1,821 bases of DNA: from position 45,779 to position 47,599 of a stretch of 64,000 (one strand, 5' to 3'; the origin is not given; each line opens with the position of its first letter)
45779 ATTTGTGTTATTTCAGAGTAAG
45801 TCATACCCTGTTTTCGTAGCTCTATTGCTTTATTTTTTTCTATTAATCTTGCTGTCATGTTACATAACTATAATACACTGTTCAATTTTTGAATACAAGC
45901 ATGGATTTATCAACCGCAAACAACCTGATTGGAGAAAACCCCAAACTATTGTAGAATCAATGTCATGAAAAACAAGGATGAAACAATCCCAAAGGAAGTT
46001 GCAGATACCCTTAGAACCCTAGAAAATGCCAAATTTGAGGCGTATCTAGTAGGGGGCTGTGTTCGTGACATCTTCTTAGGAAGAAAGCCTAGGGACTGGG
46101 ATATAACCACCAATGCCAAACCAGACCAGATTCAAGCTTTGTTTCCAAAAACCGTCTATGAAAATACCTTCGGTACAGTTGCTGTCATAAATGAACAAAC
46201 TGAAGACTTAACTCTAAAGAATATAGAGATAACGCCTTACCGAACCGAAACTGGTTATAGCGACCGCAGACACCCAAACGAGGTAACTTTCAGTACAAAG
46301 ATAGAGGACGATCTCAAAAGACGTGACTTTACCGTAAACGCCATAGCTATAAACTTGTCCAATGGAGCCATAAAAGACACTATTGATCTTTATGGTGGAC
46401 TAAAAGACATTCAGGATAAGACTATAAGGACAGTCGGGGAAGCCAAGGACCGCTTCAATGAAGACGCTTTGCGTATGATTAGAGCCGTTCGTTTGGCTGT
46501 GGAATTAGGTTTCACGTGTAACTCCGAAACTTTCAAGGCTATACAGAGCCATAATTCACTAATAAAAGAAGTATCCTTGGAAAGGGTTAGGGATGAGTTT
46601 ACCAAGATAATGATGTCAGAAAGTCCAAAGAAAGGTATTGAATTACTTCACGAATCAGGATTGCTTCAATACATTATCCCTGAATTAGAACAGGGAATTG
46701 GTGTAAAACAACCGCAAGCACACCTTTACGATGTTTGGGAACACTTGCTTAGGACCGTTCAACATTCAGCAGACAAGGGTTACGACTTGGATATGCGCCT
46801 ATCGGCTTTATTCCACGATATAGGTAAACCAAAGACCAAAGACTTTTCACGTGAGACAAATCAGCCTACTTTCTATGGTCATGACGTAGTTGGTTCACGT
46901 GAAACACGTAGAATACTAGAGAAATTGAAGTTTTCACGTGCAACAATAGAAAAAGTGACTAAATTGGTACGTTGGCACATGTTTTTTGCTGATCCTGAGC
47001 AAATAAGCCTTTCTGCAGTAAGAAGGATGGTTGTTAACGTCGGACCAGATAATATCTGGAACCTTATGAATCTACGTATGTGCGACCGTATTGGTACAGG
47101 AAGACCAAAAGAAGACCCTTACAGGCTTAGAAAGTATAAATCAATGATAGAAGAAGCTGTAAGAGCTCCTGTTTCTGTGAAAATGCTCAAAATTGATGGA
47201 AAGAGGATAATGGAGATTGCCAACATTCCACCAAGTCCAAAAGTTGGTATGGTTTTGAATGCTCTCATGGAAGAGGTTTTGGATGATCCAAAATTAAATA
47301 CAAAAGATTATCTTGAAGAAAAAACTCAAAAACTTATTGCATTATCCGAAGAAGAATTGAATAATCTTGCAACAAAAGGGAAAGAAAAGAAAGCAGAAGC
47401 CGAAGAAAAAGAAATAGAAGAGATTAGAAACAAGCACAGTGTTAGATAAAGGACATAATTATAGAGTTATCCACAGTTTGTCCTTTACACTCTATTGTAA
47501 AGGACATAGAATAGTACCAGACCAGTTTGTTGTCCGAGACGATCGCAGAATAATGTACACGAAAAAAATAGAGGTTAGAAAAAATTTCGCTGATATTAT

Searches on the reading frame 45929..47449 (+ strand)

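Call 80: search_protein_families(library=pfam, proteins=[window:45929-47449:+], max_evalue=0.001)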
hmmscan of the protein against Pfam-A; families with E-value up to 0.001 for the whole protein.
window:45929-47449:+ (506 aa): 4 families
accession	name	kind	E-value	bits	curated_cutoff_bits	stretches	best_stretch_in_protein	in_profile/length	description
PF01743.26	PolyA_pol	-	4.9e-37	127.5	23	1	38-167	1-126/126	Poly A polymerase head domain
PF12627.12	PolyA_pol_RNAbd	-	3.6e-20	71.9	22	1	194-254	1-61/64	Probable RNA and SrmB- binding site of polymerase A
PF01966.28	HD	-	1.1e-11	45.4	22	1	269-363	1-104/116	HD domain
PF13735.12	tRNA_NucTran2_2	-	1.3e-07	32.1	27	1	324-464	22-147/149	tRNA nucleotidyltransferase domain 2 putative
